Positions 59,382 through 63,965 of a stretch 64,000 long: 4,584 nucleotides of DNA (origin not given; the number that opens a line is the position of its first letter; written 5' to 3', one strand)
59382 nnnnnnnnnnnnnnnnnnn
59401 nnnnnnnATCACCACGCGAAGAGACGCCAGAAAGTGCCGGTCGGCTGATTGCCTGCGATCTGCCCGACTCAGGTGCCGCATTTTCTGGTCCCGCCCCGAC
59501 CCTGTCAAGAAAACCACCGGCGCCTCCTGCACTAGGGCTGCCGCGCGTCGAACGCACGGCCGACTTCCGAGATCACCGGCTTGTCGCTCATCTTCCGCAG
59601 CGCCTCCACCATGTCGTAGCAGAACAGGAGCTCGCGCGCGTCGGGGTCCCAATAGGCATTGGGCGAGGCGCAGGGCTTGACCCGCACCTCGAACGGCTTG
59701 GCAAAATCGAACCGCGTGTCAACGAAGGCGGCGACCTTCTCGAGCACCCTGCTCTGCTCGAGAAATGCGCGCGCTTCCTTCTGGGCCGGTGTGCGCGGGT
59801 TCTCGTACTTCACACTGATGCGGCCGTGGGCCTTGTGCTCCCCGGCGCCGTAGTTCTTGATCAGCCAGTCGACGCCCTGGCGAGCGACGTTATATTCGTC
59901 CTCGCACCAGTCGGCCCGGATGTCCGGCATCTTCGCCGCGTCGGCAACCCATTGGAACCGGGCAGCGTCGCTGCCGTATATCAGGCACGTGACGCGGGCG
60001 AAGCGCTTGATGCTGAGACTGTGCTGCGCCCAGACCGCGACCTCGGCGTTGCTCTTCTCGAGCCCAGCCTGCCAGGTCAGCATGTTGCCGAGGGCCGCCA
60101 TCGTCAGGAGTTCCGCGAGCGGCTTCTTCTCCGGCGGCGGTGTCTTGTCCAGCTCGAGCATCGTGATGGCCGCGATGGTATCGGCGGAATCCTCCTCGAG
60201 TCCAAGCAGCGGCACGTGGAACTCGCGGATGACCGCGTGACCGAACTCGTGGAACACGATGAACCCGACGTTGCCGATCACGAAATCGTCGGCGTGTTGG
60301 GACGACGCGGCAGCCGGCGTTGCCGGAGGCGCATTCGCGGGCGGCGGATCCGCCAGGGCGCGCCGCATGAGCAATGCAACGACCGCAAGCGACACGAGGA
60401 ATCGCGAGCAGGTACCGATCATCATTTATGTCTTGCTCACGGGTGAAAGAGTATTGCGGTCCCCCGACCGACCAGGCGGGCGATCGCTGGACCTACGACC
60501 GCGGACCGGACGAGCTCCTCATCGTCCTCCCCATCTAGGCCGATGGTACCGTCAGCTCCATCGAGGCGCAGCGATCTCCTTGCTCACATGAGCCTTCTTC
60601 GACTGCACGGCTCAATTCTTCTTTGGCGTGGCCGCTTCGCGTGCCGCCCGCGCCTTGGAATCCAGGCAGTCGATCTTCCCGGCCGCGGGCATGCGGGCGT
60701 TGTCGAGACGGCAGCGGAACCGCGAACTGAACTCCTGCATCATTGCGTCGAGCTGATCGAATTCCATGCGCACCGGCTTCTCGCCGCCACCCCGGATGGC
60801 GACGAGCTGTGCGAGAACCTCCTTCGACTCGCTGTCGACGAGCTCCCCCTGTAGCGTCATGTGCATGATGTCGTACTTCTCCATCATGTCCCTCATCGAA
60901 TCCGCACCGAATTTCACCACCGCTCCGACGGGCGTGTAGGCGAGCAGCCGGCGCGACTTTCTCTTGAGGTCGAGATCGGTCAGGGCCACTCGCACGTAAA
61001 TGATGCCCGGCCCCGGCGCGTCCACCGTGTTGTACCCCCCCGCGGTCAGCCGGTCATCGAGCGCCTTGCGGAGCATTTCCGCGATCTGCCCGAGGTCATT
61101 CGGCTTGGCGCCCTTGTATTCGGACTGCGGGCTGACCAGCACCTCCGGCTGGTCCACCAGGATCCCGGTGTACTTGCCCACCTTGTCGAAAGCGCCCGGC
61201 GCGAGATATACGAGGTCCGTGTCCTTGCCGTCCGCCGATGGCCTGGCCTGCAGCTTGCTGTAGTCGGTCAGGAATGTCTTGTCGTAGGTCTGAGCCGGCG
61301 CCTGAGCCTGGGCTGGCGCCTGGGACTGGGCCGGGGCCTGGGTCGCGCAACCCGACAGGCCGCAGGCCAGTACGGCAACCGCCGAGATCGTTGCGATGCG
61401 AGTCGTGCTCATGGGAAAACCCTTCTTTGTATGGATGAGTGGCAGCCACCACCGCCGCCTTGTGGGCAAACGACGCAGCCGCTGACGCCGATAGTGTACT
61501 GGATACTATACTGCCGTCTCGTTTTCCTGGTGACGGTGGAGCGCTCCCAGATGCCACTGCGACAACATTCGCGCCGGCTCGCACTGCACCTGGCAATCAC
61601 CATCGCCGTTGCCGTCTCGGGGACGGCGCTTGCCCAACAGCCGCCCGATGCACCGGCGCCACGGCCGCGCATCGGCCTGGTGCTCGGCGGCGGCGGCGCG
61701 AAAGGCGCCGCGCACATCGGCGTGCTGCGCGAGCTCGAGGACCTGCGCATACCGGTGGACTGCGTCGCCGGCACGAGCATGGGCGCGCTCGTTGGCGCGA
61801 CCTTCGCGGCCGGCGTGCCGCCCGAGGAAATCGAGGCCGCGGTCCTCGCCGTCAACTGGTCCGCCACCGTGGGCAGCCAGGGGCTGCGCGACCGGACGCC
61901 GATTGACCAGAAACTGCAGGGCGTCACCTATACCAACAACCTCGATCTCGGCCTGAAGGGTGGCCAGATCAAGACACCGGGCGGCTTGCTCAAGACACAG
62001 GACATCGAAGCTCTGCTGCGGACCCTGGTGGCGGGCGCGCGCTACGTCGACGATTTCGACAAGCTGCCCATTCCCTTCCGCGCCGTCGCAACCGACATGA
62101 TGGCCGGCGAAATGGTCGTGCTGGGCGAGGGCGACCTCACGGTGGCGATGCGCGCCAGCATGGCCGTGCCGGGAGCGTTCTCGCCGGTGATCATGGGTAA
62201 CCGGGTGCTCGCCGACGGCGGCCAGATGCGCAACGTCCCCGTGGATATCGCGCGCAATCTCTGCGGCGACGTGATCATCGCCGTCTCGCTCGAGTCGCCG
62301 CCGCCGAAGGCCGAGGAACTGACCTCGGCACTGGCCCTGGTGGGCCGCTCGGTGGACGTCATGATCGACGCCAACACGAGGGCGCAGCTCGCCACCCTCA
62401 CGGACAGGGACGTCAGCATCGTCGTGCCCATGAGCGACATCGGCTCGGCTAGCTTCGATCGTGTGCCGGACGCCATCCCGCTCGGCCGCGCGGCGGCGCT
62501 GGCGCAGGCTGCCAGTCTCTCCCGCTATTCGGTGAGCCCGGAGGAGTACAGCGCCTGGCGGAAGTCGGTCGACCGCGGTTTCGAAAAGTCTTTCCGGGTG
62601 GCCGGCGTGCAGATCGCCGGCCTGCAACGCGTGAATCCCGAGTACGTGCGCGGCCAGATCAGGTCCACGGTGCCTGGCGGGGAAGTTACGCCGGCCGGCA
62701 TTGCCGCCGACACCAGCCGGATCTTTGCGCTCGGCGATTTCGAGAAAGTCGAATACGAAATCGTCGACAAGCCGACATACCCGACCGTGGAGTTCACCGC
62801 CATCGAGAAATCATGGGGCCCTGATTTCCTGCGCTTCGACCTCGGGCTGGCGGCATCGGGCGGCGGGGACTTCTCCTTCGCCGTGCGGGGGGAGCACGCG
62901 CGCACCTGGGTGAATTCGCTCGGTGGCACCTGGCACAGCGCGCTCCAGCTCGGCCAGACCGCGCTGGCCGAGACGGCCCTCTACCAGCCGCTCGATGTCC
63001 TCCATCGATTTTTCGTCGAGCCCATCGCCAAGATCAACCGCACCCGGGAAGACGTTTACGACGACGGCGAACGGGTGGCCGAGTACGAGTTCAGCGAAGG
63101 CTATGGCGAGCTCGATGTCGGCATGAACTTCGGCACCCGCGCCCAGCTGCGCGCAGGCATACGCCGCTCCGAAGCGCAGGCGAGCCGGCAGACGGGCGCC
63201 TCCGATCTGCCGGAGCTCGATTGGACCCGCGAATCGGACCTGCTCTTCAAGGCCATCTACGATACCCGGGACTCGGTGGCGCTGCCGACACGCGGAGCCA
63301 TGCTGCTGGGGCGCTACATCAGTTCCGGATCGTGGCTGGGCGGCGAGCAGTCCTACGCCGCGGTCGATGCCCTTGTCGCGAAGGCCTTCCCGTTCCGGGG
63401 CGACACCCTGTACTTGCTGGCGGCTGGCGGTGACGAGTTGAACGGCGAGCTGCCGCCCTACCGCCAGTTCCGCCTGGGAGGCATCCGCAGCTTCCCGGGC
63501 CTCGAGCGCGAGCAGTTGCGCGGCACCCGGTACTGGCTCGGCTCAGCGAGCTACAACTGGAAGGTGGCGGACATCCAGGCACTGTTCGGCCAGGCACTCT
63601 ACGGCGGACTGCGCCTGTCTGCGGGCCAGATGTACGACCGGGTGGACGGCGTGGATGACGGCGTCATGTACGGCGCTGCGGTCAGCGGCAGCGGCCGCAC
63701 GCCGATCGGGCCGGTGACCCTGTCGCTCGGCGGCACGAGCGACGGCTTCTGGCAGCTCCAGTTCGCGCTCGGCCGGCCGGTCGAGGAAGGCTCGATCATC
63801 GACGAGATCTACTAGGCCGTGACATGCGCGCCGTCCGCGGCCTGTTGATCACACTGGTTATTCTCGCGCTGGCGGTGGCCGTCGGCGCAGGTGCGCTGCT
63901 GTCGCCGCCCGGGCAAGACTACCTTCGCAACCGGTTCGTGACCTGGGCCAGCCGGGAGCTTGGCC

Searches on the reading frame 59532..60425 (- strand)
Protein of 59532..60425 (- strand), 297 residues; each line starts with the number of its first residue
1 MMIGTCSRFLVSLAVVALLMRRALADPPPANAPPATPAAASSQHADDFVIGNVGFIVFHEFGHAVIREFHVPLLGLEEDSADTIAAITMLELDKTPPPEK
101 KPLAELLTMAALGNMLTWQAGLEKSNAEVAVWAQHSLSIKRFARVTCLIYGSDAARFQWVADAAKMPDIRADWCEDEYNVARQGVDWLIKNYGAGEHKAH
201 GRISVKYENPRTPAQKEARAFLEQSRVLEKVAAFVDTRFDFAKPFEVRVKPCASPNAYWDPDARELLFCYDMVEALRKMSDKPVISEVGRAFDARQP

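Call 17: search_protein_families(library=pfam, proteins=[window:59532-60425:-], max_evalue=0.001)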
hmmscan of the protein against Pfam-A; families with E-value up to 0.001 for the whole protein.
window:59532-60425:- (297 aa): 1 family
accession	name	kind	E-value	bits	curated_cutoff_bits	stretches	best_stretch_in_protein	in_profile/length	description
PF14247.12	DUF4344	-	9.2e-45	153.5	29.6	2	42-182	82-213/220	Putative metallopeptidase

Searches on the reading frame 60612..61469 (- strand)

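Call 17: search_protein_families(library=pfam, proteins=[window:60612-61469:-], max_evalue=0.001)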
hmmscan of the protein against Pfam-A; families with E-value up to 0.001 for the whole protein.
window:60612-61469:- (285 aa): 1 family
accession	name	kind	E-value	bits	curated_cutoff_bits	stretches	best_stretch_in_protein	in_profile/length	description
PF11769.13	DUF3313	-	1.8e-23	83.8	26.1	1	65-250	4-186/187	Protein of unknown function (DUF3313)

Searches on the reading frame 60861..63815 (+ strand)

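Call 17: search_protein_families(library=pfam, proteins=[window:60861-63815:+], max_evalue=0.001)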
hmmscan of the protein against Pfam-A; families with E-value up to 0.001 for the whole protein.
window:60861-63815:+ (984 aa): 2 families
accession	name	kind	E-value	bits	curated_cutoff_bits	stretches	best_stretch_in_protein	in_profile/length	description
PF01734.28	Patatin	-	6.8e-31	108.4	27.7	1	273-464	1-190/191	Patatin-like phospholipase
PF01103.29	Omp85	-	6.1e-12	46.1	24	1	737-932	52-269/325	Omp85 superfamily domain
